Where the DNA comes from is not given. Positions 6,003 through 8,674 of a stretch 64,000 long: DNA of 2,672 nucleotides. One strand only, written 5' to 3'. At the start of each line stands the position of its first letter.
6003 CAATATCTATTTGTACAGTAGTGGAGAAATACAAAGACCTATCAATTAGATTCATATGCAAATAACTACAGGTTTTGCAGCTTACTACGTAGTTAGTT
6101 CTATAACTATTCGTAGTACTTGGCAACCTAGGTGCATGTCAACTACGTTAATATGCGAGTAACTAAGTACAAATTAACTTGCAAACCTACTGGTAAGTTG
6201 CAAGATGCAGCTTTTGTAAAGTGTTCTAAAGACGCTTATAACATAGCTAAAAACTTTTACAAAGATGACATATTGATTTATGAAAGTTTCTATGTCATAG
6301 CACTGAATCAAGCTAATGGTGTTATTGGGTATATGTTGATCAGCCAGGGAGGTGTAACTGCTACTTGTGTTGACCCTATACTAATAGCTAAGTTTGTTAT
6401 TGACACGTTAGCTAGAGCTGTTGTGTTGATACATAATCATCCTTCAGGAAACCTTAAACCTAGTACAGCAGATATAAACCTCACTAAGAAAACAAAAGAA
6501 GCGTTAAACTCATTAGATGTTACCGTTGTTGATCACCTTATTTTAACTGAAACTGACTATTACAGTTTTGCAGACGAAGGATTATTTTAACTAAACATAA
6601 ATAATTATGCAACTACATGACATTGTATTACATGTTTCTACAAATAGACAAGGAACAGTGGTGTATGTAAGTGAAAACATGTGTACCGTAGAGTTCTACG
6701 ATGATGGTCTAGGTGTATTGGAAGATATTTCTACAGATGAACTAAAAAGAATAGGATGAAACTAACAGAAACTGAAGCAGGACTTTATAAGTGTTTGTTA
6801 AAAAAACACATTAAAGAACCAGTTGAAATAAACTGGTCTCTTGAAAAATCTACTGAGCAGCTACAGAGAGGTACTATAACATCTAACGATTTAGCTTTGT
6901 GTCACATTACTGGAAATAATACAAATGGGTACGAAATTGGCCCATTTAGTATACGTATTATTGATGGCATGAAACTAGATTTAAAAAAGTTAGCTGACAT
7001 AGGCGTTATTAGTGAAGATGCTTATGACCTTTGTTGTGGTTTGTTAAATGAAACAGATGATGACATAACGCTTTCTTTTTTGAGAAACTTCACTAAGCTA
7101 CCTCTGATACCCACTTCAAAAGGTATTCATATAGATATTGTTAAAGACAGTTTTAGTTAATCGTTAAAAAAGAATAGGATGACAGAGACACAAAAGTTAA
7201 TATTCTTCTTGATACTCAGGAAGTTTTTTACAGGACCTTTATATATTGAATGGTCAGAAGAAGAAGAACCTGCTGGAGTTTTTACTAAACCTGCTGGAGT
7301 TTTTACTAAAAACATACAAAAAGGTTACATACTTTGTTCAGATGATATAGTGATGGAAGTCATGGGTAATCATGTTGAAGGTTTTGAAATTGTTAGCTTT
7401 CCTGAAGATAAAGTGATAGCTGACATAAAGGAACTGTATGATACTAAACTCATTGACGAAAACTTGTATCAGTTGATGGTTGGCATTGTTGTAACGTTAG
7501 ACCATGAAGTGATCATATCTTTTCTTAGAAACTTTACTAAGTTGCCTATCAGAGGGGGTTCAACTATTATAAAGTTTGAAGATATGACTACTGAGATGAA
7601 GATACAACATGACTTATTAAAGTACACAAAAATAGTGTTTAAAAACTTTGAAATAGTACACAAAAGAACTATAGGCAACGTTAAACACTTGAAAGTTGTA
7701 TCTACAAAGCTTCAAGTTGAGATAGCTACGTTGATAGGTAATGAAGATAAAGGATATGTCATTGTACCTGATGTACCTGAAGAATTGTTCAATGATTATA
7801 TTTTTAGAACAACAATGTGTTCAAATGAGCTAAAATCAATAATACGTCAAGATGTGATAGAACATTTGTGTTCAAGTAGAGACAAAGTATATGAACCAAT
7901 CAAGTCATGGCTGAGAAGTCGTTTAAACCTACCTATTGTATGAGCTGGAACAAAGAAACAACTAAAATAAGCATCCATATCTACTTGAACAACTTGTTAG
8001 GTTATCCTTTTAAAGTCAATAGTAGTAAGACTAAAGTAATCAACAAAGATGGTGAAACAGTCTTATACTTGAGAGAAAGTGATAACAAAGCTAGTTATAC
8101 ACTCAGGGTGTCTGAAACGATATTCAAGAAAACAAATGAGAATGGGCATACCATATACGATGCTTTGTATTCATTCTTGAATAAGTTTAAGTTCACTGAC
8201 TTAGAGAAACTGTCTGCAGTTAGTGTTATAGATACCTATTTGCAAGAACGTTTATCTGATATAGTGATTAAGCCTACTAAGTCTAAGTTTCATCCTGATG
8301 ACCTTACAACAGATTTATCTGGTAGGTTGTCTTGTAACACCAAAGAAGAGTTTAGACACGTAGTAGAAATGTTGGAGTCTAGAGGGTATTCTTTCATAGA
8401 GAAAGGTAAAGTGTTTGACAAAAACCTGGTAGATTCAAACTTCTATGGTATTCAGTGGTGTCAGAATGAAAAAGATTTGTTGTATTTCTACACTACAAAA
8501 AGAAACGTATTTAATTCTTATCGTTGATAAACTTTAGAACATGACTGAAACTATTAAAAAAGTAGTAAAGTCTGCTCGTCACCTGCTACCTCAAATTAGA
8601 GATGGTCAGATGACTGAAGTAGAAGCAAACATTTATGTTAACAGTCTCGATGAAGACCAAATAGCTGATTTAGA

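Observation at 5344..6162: A second, 7-unit micro-ORF chain runs straight into the RadC/JAB gene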

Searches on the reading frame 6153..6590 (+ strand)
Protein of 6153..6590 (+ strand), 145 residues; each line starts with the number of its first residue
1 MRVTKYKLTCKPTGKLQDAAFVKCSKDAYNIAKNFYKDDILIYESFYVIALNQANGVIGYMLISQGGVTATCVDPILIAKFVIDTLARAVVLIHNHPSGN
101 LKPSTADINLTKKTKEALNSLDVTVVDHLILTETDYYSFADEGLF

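Call 10: search_protein_families(library=pfam, proteins=[window:6153-6590:+], max_evalue=0.01)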
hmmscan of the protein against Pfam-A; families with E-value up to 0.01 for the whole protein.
window:6153-6590:+ (145 aa): 1 family
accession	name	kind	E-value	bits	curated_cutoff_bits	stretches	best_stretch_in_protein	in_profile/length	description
PF04002.20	RadC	-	4.1e-35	120.8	22.1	1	23-144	2-121/121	RadC-like JAB domain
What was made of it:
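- On RadC-like JAB domain proteins (PF04002), for the gene at 6153-6590: 120.8 bits against a cutoff of 22.1 (call 10).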

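Call 11: search_protein_families(library=phrogs, proteins=[window:6153-6590:+], max_evalue=1)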
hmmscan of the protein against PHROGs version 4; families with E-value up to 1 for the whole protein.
window:6153-6590:+ (145 aa): 3 families
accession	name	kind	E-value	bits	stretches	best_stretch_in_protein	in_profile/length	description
phrog_10276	-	DNA, RNA and nucleotide metabolism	7.2e-29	101.8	1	22-144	30-152/153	DNA repair protein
phrog_3639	-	tail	0.12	12.5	1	28-83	58-104/474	minor tail protein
phrog_5556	-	tail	0.19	12.5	1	87-116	80-109/148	tail protein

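Call 20: find_related_loci(query=window:6153-6590:+, collection=viral_contigs, flank=6000)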
Query window:6153-6590:+ (145 aa) in viral_contigs; peptide patterns used: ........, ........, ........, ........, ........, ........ (x = any residue, [..] = any of these).
30 stretches matched a pattern; 8 encode a relative of the query (tblastn E <= 1e-3); 8 distinct loci.
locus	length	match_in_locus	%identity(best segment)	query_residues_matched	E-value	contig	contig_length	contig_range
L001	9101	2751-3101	49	25-143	3e-35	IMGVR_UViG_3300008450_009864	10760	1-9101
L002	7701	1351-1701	49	25-143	3e-35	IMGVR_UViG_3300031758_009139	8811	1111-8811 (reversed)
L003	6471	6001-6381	46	21-145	2e-34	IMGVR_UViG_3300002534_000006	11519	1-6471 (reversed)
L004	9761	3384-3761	46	22-145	3e-32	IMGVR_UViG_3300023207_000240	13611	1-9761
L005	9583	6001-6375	46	22-144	3e-31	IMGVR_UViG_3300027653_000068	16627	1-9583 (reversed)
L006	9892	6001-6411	41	5-145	4e-27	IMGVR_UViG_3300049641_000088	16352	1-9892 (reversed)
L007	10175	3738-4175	42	2-144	4e-33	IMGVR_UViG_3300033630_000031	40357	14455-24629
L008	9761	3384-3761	46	22-145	3e-32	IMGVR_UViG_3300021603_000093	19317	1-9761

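Call 26: find_homologous_proteins(query=window:6153-6587:+, max_evalue=1e-20)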
Query window:6153-6587:+ (145 aa): 1422 proteins with E <= 1e-20 among 1687 candidates; the best 120 are listed.
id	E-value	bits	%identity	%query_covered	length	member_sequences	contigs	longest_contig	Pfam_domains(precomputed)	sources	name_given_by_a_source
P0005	1.8e-86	305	96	100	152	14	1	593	PF04002.21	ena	-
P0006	2.0e-55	204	64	100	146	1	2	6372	PF04002.21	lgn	-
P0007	1.7e-44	169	60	86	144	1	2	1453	PF04002.21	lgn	-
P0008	2.1e-44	168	62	84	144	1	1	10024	PF04002.21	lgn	-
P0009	1.5e-41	159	54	95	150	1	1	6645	PF04002.21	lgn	-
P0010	2.3e-41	159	60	84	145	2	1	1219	PF04002.21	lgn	-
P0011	1.1e-40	157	55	93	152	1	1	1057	PF04002.21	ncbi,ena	-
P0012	5.8e-40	154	56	86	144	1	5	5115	PF04002.21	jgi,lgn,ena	-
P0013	1.3e-39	153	56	84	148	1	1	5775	PF04002.21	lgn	-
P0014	1.6e-39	153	55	86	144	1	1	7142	PF04002.21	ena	-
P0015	2.3e-39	152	56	84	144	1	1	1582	PF04002.21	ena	-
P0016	5.8e-39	151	50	99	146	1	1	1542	PF04002.21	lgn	-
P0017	6.7e-39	151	52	96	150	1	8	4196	PF04002.21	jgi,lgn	jgi:DNA repair protein RadC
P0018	9.3e-39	150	56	86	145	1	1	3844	PF04002.21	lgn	-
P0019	9.7e-39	150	50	99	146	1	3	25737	PF04002.21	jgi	jgi:DNA repair protein RadC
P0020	1.0e-38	150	62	81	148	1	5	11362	PF04002.21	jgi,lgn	-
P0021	1.2e-38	150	53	96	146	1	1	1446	PF04002.21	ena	-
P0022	1.3e-38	150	53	93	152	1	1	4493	PF04002.21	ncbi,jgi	jgi:DNA repair protein RadC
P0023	1.3e-38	150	51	97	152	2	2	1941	PF04002.21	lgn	-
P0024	1.5e-38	150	53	90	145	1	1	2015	PF04002.21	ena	-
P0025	2.3e-38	149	50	99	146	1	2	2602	PF04002.21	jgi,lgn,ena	-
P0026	3.5e-38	148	52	93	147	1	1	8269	PF04002.21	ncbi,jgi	jgi:DNA repair protein RadC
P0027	4.6e-38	148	52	100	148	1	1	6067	PF04002.21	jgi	jgi:DNA repair protein RadC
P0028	4.6e-38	148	54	85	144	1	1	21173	PF04002.21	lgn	-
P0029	5.6e-38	148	52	92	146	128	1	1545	PF04002.21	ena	-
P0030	5.9e-38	148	52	92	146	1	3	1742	PF04002.21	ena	-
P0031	6.3e-38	148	52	100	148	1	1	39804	PF04002.21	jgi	jgi:DNA repair protein RadC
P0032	9.6e-38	147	52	92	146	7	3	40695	PF04002.21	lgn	-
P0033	9.6e-38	147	52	98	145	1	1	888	PF04002.21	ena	-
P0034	1.3e-37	146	52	86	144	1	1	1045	PF04002.21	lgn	-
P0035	1.5e-37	146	54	89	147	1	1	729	PF04002.21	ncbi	-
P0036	1.7e-37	146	52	86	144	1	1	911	PF04002.21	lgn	-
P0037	1.7e-37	146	55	84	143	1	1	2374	PF04002.21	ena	-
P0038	2.5e-37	146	49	99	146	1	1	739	PF04002.21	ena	-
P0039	2.6e-37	146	54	86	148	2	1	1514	PF04002.21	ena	-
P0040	2.9e-37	145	48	99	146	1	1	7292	PF04002.21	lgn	-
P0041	3.0e-37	145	53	84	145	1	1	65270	PF04002.21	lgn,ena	-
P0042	5.6e-37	144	52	93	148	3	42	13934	PF04002.21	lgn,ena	-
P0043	5.9e-37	144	57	84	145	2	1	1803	PF04002.21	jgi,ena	jgi:DNA repair protein RadC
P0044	6.8e-37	144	56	85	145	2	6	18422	PF04002.21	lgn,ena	-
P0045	7.5e-37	144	51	98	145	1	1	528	PF04002.21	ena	-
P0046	7.8e-37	144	57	84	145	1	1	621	PF04002.21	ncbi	-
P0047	9.3e-37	144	55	92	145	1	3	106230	PF04002.21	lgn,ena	-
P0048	1.3e-36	143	55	92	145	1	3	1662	PF04002.21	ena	-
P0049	2.1e-36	143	53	85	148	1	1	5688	PF04002.21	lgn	-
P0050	2.5e-36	142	49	98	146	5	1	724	PF04002.21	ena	-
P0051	2.5e-36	142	55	92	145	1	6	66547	PF04002.21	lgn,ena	-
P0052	3.0e-36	142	53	97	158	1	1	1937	PF04002.21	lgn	-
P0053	4.9e-36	141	59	84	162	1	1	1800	PF04002.21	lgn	-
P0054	6.2e-36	141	57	86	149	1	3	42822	PF04002.21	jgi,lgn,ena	-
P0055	7.4e-36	141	49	99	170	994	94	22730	PF04002.21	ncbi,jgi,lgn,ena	jgi:DNA repair protein RadC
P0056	9.5e-36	140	48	92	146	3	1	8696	PF04002.21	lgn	-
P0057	1.0e-35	140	49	99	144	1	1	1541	PF04002.21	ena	-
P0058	1.1e-35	140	51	87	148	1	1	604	PF04002.21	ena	-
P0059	2.2e-35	139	55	83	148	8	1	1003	PF04002.21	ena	-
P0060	2.5e-35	139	50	99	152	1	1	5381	PF04002.21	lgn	-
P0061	2.7e-35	139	51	98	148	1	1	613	PF04002.21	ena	-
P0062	5.0e-35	138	51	98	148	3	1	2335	PF04002.21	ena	-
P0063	5.2e-35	138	51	90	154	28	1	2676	PF04002.21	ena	-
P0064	5.9e-35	138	49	99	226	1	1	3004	PF04002.21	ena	-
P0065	8.6e-35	137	50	92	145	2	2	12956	PF04002.21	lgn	-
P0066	8.8e-35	137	55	86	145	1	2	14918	PF04002.21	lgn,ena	-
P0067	1.0e-34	137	54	90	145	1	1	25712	PF04002.21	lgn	-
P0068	1.2e-34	137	48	97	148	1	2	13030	PF04002.21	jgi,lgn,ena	-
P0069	1.6e-34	136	48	99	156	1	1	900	PF04002.21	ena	-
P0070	1.7e-34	136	48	99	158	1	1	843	PF04002.21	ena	-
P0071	1.7e-34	136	49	98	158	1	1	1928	PF04002.21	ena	-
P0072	2.1e-34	136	51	97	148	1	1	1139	PF04002.21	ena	-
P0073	2.3e-34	136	48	99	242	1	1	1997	PF04002.21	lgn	-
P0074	2.6e-34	136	50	99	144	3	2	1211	PF04002.21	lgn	-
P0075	2.8e-34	136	49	98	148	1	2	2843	PF04002.21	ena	-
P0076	3.0e-34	136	52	86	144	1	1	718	PF04002.21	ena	-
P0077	3.3e-34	136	50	93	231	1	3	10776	PF04002.21,PF20582.5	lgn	-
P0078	3.4e-34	135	49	99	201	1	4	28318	PF04002.21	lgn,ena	-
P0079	3.8e-34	135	49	99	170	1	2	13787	PF04002.21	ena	-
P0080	4.5e-34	135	50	97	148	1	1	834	PF04002.21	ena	-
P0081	4.9e-34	135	58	86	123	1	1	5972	PF04002.21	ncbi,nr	ncbi:MAG: JAB domain-containing protein, partial [Hymenobacteraceae bacterium]|nr:JAB domain-contain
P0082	5.8e-34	135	51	92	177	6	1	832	PF04002.21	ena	-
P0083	6.4e-34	135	52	84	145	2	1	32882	PF04002.21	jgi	-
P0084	6.5e-34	135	55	84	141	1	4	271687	PF04002.21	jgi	jgi:DNA repair protein RadC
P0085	6.7e-34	135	47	92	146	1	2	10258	PF04002.21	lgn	-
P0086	7.7e-34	134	47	96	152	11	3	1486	PF04002.21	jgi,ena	jgi:DNA repair protein RadC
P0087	8.3e-34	134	47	99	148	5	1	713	PF04002.21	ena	-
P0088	9.4e-34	134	54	86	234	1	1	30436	PF04002.21,PF20582.5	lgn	-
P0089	9.5e-34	134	49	99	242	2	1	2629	PF04002.21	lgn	-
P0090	1.1e-33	134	55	86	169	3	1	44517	PF04002.21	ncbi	ncbi:MAG: hypothetical protein COW65_16445, partial [Cytophagales bacterium CG18_big_fil_WC_8_21_14_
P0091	1.1e-33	134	53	83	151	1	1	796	PF04002.21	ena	-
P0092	1.1e-33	134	52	84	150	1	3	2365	PF04002.21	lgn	-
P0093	1.1e-33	134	48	99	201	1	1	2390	PF04002.21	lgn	-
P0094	1.2e-33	134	56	86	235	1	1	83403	PF04002.21,PF20582.5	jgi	jgi:DNA repair protein RadC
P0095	1.2e-33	134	48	99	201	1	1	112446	PF04002.21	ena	-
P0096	1.2e-33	134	48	99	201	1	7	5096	PF04002.21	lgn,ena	-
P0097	1.2e-33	134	48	99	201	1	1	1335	PF04002.21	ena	-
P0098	1.2e-33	134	58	86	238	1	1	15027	PF04002.21,PF20582.5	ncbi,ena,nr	ncbi:MAG: DNA repair protein RadC [Hymenobacteraceae bacterium]|nr:DNA repair protein RadC [Hymenoba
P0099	1.4e-33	133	48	99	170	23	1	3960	PF04002.21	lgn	-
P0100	1.4e-33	133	48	99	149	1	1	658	PF04002.21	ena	-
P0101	1.5e-33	133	49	97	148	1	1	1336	PF04002.21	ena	-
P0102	1.5e-33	133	46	99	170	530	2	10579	PF04002.21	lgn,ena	-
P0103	1.8e-33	133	48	99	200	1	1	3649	PF04002.21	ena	-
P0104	1.9e-33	133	48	99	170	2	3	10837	PF04002.21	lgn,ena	-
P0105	1.9e-33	133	53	84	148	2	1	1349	PF04002.21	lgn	-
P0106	2.0e-33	133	55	86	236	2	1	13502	PF04002.21,PF20582.5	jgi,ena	-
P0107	2.0e-33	133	46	99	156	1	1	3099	PF04002.21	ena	-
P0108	2.0e-33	133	55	83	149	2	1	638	PF04002.21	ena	-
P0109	2.2e-33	133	50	83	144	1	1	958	PF04002.21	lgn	-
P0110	2.4e-33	133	49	97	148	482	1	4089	PF04002.21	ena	-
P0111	2.5e-33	133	49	99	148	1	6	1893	PF04002.21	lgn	-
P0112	2.7e-33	133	48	99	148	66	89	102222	PF04002.21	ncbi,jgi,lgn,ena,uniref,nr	ncbi:RadC family protein [Phocaeicola coprocola]|jgi:DNA repair protein RadC|uniref:DNA repair prote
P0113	3.0e-33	132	48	99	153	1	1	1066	PF04002.21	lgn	-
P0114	3.1e-33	132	48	99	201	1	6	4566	PF04002.21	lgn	-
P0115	3.2e-33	132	49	99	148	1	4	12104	PF04002.21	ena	-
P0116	3.4e-33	132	45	99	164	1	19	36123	PF04002.21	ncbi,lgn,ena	-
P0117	3.6e-33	132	53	86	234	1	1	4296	PF04002.21,PF20582.5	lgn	-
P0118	4.0e-33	132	48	99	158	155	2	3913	PF04002.21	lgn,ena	-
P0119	4.7e-33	132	49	93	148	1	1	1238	PF04002.21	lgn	-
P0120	5.2e-33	132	48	99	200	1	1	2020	PF04002.21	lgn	-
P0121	5.4e-33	132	50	97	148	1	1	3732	PF04002.21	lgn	-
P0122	5.5e-33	132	55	86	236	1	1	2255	PF04002.21,PF20582.5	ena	-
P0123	5.9e-33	131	47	100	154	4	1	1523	PF04002.21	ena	-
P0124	6.5e-33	131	48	99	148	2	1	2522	PF04002.21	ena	-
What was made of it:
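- On RadC-like JAB domain proteins (PF04002), for the gene at 6153-6590: 1422 homologues have E<=1e-20 (call 26).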

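Call 28: find_encoding_contigs(protein=P0006, flank=10000, max_places=4)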
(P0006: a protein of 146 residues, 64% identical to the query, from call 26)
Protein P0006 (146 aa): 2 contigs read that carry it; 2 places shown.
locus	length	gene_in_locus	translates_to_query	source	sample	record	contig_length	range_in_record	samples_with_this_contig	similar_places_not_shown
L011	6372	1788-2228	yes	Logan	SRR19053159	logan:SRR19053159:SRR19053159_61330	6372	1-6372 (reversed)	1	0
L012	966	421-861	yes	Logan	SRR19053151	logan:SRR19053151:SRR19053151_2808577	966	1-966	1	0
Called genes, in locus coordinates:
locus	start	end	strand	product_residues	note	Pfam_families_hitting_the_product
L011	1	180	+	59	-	?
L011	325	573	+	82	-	-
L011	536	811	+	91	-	-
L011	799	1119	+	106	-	-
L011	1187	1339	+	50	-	-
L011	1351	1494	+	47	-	-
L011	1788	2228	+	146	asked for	PF04002:RadC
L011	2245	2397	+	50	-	-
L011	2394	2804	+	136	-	-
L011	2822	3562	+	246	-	-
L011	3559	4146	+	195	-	-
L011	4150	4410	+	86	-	-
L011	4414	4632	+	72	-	-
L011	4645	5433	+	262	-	-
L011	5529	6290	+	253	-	-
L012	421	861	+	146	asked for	PF04002:RadC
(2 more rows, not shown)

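Call 29: find_encoding_contigs(protein=P0008, flank=10000, max_places=4)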
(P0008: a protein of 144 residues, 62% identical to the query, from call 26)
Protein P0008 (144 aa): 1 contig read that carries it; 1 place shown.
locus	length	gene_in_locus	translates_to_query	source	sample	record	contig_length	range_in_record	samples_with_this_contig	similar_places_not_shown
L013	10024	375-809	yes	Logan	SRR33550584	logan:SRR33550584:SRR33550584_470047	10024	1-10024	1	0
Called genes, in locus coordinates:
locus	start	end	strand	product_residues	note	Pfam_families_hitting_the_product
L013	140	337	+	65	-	-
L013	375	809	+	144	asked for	PF04002:RadC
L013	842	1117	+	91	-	-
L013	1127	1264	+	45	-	-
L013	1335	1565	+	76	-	-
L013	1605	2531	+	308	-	-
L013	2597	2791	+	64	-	-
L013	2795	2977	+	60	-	-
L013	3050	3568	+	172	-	-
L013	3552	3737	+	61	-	-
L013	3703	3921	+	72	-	-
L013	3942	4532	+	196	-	-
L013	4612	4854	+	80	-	-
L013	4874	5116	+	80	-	-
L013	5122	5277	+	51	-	-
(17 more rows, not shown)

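Call 58: search_protein_families(library=padloc, proteins=[window:6153-6587:+], max_evalue=0.1)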
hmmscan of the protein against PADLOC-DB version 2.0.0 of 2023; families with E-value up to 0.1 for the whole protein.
window:6153-6587:+ (145 aa): 1 family
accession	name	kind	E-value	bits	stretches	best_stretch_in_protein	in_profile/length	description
PDLC00901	JAB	-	0.043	11.7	1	94-137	103-146/163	JAB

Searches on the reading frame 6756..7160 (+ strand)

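Call 10: search_protein_families(library=pfam, proteins=[window:6756-7160:+], max_evalue=0.01)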
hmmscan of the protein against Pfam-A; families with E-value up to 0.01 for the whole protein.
window:6756-7160:+ (134 aa): 0 families

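Call 58: search_protein_families(library=padloc, proteins=[window:6756-7157:+], max_evalue=0.1)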
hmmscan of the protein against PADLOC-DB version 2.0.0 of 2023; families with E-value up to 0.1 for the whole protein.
window:6756-7157:+ (134 aa): 1 family
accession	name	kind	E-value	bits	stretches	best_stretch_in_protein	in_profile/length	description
PDLC03769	RT_UG30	-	0.03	10.9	1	44-72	183-211/493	DRT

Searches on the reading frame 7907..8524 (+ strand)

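Call 58: search_protein_families(library=padloc, proteins=[window:7907-8524:+], max_evalue=0.1)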
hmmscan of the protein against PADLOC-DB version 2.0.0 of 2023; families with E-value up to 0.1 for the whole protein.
window:7907-8524:+ (206 aa): 0 families

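Call 95: search_protein_families(library=pfam, proteins=[window:7907-8524:+], max_evalue=0.01)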
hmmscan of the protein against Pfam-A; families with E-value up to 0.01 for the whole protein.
window:7907-8524:+ (206 aa): 1 family
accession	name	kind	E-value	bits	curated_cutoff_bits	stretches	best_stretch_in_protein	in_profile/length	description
PF10862.14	FcoT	-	0.006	16.6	27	1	107-151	83-127/156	FcoT-like thioesterase domain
